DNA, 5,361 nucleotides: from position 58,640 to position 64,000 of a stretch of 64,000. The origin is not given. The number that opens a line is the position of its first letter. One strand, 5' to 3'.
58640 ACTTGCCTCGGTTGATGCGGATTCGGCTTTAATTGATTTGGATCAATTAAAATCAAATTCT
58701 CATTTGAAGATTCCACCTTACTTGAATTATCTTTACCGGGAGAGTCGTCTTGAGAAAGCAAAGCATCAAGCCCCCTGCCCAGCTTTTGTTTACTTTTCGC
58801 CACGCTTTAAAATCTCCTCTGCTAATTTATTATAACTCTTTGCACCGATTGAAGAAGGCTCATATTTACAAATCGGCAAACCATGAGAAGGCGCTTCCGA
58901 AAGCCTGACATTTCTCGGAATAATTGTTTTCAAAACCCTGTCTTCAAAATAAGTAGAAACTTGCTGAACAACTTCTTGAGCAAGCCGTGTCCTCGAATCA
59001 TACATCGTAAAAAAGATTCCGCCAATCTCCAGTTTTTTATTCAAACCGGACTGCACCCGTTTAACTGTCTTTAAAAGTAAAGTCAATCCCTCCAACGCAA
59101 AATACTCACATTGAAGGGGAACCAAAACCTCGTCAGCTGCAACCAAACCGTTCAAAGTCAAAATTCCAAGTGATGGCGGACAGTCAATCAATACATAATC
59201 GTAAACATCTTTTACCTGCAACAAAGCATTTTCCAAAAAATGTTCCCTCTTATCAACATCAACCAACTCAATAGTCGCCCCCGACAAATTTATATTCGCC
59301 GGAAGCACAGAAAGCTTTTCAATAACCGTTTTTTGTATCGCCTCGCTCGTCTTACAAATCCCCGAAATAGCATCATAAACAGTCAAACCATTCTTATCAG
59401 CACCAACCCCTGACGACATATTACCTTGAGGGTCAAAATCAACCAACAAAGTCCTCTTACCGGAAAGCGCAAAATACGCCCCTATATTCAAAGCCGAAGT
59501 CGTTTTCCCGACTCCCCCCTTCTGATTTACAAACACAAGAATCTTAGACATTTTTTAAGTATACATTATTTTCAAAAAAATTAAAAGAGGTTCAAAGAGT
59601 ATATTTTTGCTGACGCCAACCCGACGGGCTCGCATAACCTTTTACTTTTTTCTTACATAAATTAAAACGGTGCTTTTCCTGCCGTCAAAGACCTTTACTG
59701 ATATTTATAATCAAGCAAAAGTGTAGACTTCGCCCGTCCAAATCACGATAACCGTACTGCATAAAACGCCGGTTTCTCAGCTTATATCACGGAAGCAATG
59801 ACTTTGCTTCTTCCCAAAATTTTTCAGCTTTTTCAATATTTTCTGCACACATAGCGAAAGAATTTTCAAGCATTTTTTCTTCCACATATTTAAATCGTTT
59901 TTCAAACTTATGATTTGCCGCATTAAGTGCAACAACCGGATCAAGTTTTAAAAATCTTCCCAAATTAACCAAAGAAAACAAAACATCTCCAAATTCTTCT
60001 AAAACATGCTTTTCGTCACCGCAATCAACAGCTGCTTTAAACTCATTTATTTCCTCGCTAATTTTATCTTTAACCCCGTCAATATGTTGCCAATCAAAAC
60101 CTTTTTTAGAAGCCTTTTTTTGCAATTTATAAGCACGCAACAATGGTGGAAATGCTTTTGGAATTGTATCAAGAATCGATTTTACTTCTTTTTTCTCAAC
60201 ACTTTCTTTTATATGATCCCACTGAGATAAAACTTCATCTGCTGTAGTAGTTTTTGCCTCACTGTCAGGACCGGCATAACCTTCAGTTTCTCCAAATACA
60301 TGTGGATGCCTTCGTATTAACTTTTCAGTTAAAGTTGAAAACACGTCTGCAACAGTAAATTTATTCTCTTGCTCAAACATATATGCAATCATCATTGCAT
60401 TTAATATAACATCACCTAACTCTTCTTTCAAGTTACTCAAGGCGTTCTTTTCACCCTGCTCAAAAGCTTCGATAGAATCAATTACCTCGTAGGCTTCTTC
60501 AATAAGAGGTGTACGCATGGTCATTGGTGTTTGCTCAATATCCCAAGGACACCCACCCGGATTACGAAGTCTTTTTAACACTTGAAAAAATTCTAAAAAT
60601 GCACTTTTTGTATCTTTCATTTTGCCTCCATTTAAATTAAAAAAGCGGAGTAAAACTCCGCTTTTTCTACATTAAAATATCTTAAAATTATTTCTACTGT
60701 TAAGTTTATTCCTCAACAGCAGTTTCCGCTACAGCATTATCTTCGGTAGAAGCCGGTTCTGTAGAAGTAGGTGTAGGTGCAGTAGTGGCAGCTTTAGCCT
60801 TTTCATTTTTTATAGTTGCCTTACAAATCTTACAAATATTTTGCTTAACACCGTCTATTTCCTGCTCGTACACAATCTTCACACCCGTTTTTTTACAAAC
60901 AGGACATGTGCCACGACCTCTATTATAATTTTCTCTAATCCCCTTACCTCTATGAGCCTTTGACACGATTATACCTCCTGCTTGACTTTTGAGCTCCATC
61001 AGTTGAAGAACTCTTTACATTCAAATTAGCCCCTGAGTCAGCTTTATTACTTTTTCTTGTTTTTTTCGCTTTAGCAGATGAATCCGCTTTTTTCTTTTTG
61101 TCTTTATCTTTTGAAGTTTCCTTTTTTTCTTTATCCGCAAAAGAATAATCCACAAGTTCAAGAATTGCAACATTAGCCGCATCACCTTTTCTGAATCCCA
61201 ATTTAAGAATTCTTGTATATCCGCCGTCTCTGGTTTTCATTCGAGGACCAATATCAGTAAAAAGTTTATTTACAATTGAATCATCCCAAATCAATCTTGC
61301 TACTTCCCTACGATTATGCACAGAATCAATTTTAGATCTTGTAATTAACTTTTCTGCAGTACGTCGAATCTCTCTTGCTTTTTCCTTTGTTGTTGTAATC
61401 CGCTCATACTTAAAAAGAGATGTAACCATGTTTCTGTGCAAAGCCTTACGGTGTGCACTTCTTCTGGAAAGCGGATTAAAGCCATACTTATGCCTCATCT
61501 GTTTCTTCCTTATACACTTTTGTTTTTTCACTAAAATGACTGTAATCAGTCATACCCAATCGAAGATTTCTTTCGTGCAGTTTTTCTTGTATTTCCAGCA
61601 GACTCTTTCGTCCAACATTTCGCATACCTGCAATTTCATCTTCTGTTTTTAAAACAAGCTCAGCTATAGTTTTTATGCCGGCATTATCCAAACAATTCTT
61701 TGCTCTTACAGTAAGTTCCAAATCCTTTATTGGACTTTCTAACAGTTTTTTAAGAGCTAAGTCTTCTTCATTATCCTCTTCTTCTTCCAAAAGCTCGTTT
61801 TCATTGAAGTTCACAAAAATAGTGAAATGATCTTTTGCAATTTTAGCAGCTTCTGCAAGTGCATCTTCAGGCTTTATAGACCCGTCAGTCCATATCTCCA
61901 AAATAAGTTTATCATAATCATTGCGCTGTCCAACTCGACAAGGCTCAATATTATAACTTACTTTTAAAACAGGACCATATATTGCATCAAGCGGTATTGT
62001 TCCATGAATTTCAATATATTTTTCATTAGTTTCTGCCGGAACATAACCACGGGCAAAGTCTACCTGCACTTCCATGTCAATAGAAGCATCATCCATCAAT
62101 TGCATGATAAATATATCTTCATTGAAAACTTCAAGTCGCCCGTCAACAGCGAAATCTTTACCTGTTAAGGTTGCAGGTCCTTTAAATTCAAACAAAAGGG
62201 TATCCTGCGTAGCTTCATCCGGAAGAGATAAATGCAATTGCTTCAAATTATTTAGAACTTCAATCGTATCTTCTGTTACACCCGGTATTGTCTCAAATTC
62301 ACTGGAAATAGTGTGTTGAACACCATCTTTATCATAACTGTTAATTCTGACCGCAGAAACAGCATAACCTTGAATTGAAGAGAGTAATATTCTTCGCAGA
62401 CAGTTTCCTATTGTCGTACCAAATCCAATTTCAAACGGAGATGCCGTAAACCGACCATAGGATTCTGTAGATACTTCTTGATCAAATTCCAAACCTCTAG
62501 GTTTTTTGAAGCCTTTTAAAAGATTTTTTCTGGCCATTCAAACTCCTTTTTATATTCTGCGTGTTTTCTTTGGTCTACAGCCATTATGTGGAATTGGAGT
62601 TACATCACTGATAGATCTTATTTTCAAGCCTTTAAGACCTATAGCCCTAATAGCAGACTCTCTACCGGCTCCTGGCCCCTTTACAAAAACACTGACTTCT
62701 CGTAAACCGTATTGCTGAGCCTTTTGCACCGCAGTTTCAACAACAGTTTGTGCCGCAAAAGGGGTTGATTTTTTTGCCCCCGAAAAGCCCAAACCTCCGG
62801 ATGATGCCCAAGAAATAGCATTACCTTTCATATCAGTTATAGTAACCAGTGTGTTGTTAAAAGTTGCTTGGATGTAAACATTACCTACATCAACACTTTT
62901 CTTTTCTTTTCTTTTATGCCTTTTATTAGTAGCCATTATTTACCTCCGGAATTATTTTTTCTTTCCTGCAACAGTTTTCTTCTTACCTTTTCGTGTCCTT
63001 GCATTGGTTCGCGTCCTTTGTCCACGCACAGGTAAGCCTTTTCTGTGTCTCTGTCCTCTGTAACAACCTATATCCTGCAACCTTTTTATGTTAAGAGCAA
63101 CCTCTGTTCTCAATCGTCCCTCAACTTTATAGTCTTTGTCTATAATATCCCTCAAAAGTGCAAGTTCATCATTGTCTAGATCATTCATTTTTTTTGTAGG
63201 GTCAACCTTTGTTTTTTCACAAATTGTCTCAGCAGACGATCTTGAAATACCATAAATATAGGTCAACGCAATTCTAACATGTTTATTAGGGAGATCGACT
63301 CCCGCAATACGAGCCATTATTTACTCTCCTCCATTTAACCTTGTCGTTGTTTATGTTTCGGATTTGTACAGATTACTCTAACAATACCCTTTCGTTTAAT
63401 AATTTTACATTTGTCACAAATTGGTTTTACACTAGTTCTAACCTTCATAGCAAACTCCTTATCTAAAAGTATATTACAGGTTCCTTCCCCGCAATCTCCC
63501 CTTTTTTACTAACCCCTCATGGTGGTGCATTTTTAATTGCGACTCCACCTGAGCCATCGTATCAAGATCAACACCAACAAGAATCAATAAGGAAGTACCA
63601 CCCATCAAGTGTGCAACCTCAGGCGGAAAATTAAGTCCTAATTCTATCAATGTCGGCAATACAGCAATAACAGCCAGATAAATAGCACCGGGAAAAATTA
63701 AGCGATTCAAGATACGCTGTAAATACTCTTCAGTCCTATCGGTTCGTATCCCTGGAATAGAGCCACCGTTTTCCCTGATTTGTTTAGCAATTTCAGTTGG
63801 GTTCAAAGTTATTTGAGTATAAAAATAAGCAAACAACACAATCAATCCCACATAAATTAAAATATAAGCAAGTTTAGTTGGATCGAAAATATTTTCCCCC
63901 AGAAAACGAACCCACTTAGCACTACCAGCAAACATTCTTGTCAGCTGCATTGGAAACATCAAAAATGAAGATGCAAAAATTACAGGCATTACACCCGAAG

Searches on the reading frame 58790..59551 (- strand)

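Call 52: search_protein_families(library=pfam, proteins=[window:58790-59551:-])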
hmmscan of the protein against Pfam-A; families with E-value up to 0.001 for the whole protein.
window:58790-59551:- (253 aa): 7 families
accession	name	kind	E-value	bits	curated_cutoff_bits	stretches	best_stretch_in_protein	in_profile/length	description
PF13614.12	AAA_31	-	2.6e-62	210.4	27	1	3-176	2-177/177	AAA domain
PF01656.29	CbiA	-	1.3e-27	96.6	25.4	1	6-227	2-125/125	CobQ/CobB/MinD/ParA nucleotide binding domain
PF06564.18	CBP_BcsQ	-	1.3e-11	45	21.3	1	4-245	3-231/234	Cellulose biosynthesis protein BcsQ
PF00142.24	Fer4_NifH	-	7.6e-09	35.9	25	1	8-61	5-58/271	4Fe-4S iron sulfur cluster binding proteins, NifH/frxC family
PF09140.17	MipZ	-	4.7e-08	33.1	20.7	0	87-151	68-134/262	ATPase MipZ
PF02374.21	ArsA_ATPase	-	8.7e-08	32.2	24.3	1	5-47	3-45/305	Anion-transporting ATPase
PF10609.15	ParA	-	3.9e-07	30.2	27.1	1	3-247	4-245/246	NUBPL iron-transfer P-loop NTPase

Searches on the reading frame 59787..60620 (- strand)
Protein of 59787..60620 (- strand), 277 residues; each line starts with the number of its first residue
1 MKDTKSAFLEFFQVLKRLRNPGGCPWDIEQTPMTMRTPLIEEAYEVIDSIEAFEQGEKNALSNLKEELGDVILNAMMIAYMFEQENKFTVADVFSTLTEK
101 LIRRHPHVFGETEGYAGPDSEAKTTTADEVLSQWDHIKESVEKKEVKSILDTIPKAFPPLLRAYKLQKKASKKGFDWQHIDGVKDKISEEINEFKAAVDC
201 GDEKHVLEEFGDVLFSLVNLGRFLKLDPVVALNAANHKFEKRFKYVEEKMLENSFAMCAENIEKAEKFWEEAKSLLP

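Call 52: search_protein_families(library=pfam, proteins=[window:59787-60620:-])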
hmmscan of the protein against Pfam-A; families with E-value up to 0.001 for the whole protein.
window:59787-60620:- (277 aa): 3 families
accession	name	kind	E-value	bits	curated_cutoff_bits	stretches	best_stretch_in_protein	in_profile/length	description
PF03819.22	MazG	-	3.3e-30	104.6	22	2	30-109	1-74/74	MazG nucleotide pyrophosphohydrolase domain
PF01503.22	PRA-PH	-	2.5e-05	25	21.3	0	176-220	21-67/86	Phosphoribosyl-ATP pyrophosphohydrolase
PF12643.12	MazG-like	-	8e-05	23.2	27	0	183-254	11-81/85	MazG-like family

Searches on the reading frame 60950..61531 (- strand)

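Call 52: search_protein_families(library=pfam, proteins=[window:60950-61531:-])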
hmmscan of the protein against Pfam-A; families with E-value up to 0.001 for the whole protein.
window:60950-61531:- (193 aa): 1 family
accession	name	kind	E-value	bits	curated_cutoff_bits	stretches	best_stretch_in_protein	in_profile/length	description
PF01196.24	Ribosomal_L17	-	3.2e-36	124.6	27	1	32-127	2-97/97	Ribosomal protein L17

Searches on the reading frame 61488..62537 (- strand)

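Call 52: search_protein_families(library=pfam, proteins=[window:61488-62537:-])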
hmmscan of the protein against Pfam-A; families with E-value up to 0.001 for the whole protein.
window:61488-62537:- (349 aa): 3 families
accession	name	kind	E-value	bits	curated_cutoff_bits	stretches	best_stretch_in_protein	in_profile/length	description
PF01193.29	RNA_pol_L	-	5.4e-25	87.3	24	1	34-238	2-74/74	RNA polymerase Rpb3/Rpb11 dimerisation domain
PF01000.31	RNA_pol_A_bac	-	1.5e-24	87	33.9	1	63-187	1-118/119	RNA polymerase Rpb3/RpoA insert domain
PF03118.21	RNA_pol_A_CTD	-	2.2e-22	79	23.8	1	258-322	3-67/67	Bacterial RNA polymerase, alpha chain C terminal domain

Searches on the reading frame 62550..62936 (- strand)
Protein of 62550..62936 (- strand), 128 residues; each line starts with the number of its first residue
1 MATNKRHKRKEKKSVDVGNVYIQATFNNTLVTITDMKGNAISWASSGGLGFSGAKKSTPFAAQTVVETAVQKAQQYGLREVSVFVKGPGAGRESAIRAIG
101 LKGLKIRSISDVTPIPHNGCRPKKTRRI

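Call 52: search_protein_families(library=pfam, proteins=[window:62550-62936:-])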
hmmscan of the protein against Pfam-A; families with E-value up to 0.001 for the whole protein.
window:62550-62936:- (128 aa): 1 family
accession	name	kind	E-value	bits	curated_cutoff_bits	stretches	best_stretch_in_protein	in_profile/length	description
PF00411.24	Ribosomal_S11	-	7.8e-44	149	25.1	1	18-127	1-110/110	Ribosomal protein S11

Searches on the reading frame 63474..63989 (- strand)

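Call 52: search_protein_families(library=pfam, proteins=[window:63474-63989:-])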
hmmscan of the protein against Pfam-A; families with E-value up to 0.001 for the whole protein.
window:63474-63989:- (171 aa): 1 family
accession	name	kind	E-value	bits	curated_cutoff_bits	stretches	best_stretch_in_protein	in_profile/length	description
PF00344.25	SecY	-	1.1e-40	140.3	32.2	1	1-145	180-306/306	SecY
